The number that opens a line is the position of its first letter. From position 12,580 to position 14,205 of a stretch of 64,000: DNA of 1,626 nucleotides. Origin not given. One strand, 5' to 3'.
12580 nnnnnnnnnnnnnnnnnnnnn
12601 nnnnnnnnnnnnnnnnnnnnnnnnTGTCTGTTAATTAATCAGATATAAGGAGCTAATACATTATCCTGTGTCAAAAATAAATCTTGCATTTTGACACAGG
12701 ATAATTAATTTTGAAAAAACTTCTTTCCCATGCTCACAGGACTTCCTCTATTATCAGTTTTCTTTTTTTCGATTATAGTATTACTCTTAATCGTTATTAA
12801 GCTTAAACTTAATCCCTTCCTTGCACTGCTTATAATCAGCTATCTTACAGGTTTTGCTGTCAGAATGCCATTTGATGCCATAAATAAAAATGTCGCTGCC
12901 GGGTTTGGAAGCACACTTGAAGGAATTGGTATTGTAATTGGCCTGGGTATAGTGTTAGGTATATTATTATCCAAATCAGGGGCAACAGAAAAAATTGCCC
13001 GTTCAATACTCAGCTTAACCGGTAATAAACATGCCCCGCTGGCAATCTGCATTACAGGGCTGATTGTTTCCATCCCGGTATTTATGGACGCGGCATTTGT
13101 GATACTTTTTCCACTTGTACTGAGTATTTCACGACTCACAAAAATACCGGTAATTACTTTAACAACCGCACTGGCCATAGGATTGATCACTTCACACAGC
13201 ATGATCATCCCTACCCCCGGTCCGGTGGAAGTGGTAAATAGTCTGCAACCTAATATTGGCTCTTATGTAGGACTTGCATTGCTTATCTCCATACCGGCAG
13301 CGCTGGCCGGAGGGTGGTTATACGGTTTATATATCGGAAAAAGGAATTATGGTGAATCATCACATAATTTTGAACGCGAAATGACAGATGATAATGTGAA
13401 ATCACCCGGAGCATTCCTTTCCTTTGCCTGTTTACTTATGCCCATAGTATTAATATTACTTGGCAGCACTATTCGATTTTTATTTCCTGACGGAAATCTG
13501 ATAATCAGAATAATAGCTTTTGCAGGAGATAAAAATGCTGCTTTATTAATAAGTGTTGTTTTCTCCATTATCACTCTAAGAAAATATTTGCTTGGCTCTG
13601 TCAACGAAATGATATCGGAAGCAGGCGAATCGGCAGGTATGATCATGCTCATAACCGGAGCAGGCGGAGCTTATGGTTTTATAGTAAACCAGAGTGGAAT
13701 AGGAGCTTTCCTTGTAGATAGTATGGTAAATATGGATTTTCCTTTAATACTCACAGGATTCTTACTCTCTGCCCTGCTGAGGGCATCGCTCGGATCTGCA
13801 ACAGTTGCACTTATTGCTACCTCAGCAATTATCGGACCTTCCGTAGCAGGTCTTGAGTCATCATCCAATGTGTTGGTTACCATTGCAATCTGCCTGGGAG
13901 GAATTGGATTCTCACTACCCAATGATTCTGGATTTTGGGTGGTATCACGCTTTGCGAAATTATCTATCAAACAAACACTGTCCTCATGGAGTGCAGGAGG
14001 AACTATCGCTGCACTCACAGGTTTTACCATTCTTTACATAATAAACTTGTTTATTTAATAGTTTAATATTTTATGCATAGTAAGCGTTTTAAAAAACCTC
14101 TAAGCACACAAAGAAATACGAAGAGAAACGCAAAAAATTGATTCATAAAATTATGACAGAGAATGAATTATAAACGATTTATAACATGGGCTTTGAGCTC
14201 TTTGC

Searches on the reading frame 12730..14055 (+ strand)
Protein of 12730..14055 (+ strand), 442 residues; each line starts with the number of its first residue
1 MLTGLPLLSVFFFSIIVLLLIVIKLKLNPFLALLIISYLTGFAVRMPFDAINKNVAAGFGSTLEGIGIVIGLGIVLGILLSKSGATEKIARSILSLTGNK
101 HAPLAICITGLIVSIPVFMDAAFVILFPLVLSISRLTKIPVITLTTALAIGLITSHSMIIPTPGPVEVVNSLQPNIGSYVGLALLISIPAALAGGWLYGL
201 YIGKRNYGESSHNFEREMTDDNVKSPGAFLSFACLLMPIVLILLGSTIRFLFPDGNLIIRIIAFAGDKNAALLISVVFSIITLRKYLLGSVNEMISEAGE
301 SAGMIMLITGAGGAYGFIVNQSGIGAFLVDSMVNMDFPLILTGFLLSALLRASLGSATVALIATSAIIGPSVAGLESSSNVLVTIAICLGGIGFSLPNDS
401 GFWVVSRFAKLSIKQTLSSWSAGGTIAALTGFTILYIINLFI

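Call 8: search_protein_families(library=pfam, proteins=[window:12730-14055:+], max_evalue=0.001)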
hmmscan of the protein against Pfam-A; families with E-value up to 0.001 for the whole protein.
window:12730-14055:+ (442 aa): 2 families
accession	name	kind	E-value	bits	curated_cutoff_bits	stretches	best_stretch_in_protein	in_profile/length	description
PF02447.22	GntP_permease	-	1.5e-104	350.6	22.5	1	8-440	3-439/440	GntP family permease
PF06808.19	DctM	-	0.00016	21.1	23.8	0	192-396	172-368/413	Tripartite ATP-independent periplasmic transporter, DctM component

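Call 62: search_protein_families(library=ncbifam, proteins=[window:12730-14055:+], max_evalue=0.00001)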
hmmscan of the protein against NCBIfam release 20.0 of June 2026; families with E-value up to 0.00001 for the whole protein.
window:12730-14055:+ (442 aa): 6 families
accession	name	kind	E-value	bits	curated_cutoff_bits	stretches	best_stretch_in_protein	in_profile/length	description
TIGR00791.1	gntP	subfamily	1.3e-89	301.3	292.75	1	11-442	6-439/439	gluconate:H+ symporter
NF007332.0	PRK09821.1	equivalog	1.2e-87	294.8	524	1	3-441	2-453/454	GntP family transporter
NF007781.0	PRK10472.1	equivalog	3.4e-66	224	625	1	7-438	6-441/446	gluconate transporter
NF011560.0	PRK14984.1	equivalog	2.7e-61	208.2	744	1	12-440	7-436/438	gluconate transporter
NF007395.0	PRK09921.1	equivalog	1.5e-54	185.8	618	1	7-439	7-442/445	D-serine transporter DsdX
NF007459.0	PRK10034.1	equivalog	3.5e-50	171.4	647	1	12-442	10-447/447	gluconate permease GntP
